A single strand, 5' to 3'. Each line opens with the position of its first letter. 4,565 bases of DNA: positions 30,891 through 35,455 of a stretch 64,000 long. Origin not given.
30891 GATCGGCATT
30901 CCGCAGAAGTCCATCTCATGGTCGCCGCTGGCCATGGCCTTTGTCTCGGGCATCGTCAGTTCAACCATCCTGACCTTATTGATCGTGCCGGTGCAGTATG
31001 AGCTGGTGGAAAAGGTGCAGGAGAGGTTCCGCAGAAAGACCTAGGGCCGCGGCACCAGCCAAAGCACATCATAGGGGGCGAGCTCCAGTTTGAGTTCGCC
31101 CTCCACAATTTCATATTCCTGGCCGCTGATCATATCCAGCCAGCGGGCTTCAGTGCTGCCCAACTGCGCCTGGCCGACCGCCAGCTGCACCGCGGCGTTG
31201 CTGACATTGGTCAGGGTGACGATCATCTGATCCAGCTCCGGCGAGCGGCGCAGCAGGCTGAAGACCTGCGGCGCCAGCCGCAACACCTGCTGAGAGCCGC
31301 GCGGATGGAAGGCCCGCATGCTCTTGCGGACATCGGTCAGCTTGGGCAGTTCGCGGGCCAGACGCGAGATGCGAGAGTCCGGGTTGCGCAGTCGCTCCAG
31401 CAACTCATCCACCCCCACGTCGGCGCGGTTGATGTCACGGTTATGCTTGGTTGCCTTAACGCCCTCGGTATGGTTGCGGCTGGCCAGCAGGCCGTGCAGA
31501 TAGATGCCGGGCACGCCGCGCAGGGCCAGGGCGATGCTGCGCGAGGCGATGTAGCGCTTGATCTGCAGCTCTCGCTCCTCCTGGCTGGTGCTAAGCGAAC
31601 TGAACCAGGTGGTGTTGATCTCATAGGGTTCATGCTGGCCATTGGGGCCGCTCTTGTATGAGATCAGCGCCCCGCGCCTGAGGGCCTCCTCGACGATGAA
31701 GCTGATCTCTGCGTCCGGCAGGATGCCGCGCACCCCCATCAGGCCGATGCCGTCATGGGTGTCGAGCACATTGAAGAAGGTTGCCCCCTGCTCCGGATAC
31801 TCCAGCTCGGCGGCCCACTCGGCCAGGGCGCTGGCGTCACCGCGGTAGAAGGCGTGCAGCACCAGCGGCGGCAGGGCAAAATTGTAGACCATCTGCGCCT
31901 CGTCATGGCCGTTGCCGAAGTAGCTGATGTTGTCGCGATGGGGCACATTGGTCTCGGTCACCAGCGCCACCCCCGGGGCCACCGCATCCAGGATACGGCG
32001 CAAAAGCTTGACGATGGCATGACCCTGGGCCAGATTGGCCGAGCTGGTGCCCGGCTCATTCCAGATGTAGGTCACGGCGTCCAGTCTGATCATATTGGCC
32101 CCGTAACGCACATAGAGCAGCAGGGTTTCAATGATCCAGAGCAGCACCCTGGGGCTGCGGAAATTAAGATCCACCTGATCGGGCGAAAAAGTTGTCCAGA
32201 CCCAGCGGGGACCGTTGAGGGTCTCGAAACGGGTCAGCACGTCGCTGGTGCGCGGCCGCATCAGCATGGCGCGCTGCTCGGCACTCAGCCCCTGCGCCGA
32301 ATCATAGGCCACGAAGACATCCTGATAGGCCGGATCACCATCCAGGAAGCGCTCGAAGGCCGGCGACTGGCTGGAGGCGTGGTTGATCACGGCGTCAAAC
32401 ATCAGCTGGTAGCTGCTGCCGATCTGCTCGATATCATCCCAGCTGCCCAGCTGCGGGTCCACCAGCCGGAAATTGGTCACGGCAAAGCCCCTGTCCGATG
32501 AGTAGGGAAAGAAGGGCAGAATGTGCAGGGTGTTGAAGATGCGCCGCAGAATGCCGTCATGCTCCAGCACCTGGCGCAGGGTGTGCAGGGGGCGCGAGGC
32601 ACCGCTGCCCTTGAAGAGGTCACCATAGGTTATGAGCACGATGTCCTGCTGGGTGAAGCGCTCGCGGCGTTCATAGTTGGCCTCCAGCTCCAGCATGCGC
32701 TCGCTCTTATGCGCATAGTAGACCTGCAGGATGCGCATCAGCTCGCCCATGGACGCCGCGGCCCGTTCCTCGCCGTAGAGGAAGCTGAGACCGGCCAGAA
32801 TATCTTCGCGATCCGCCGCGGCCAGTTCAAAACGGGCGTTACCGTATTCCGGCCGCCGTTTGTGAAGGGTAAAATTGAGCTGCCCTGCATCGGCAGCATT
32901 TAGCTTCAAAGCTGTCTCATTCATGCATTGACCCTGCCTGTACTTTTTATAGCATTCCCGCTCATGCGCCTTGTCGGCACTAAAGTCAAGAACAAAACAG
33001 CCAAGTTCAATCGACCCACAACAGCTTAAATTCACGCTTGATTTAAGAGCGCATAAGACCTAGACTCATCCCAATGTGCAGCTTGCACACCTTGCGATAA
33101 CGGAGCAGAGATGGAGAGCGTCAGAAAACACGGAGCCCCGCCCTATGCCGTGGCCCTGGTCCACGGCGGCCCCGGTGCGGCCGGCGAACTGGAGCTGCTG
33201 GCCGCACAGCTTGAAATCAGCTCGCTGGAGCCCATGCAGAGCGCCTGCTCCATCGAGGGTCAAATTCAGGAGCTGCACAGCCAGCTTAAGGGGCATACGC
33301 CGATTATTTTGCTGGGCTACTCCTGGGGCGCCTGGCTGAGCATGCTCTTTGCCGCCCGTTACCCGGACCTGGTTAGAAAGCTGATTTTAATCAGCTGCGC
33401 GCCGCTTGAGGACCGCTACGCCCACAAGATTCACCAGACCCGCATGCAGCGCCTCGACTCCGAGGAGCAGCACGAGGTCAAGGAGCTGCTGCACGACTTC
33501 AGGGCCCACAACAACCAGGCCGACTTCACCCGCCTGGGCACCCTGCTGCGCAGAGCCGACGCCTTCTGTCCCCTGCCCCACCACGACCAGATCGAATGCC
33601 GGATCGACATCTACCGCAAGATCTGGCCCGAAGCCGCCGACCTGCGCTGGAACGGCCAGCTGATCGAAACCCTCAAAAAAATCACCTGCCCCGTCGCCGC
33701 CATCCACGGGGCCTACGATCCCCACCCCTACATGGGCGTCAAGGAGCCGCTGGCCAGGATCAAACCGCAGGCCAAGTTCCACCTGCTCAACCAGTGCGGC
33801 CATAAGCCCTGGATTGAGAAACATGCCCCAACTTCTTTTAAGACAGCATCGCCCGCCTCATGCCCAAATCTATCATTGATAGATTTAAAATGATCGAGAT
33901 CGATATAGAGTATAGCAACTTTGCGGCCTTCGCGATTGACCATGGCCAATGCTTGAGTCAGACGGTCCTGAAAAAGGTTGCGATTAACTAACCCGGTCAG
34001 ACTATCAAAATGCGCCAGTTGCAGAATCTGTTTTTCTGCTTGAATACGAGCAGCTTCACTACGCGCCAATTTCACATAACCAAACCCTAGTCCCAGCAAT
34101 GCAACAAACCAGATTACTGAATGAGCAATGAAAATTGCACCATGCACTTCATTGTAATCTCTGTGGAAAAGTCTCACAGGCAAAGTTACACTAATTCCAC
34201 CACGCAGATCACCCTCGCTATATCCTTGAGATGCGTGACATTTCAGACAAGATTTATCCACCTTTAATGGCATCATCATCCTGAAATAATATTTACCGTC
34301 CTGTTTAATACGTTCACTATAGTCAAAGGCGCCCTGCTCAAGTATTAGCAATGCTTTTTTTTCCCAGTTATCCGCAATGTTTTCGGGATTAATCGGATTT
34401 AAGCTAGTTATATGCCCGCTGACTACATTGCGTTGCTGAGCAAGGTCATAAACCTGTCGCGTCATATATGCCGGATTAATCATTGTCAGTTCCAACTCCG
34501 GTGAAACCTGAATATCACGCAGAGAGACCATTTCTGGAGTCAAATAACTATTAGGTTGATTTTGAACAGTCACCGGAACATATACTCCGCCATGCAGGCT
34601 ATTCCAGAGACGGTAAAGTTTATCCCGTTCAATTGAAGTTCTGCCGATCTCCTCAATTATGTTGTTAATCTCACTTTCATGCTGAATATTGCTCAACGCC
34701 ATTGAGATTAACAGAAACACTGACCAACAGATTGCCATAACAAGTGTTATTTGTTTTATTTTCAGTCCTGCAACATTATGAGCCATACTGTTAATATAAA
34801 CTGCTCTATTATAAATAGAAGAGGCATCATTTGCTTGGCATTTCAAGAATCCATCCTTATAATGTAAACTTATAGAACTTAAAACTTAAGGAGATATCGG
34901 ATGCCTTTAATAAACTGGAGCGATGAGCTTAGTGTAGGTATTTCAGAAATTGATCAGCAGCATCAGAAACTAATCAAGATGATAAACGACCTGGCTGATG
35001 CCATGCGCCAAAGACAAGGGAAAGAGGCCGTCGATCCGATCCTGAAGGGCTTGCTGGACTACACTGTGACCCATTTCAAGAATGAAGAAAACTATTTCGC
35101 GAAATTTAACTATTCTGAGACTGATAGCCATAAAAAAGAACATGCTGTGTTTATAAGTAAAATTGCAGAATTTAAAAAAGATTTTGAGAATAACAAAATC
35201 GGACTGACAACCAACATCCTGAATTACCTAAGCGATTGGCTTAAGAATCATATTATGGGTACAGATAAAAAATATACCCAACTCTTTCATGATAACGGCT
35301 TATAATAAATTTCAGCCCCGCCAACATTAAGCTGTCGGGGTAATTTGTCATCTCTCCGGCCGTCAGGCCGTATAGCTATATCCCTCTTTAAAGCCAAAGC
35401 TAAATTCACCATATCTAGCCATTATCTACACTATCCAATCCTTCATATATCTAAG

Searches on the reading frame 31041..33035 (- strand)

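Call 28: search_protein_families(library=pfam, proteins=[window:31041-33035:-], max_evalue=0.00001)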
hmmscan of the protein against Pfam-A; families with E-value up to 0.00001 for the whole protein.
window:31041-33035:- (664 aa): 1 family
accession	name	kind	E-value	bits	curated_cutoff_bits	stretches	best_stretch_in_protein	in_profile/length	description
PF00128.31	Alpha-amylase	-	4.3e-15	56.3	22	1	168-390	34-270/446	Alpha amylase, catalytic domain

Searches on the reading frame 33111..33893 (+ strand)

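Call 28: search_protein_families(library=pfam, proteins=[window:33111-33893:+], max_evalue=0.00001)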
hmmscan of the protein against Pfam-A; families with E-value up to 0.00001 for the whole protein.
window:33111-33893:+ (260 aa): 3 families
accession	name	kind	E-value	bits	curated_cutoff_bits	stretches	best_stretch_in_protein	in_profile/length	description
PF00561.26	Abhydrolase_1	-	4e-12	46.8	25.8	1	57-236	63-243/245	alpha/beta hydrolase fold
PF12146.15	Hydrolase_4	-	1e-07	32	27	1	57-237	70-238/239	Serine aminopeptidase, S33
PF12697.13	Abhydrolase_6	-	4e-07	31.4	26.3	1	52-236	58-209/217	Alpha/beta hydrolase family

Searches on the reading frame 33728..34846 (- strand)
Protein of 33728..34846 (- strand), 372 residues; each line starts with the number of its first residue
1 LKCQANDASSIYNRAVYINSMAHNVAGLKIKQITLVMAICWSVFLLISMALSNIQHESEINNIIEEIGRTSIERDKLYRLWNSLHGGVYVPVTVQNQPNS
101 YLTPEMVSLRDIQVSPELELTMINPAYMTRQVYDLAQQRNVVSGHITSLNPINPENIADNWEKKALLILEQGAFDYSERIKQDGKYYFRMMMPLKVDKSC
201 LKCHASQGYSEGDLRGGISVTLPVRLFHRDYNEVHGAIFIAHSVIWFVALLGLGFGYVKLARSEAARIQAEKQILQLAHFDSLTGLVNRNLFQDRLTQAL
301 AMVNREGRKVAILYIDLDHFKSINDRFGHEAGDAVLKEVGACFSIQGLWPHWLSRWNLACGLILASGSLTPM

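Call 28: search_protein_families(library=pfam, proteins=[window:33728-34846:-], max_evalue=0.00001)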
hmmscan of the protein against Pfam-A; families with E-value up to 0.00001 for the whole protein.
window:33728-34846:- (372 aa): 2 families
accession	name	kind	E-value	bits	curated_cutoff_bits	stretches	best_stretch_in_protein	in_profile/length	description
PF00990.26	GGDEF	-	4.9e-22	78.8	23.8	1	278-341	1-64/161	Diguanylate cyclase, GGDEF domain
PF11845.13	Tll0287-like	-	1.3e-21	78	24.1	1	105-223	18-144/144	Tll0287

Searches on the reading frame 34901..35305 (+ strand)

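Call 80: search_protein_families(library=pfam, proteins=[window:34901-35305:+], max_evalue=0.0001)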
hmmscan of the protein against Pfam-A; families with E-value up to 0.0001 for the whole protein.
window:34901-35305:+ (134 aa): 1 family
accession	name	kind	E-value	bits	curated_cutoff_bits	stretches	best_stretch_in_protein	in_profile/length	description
PF01814.28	Hemerythrin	-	7.6e-19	68.9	25.3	1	13-126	2-124/127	Hemerythrin HHE cation binding domain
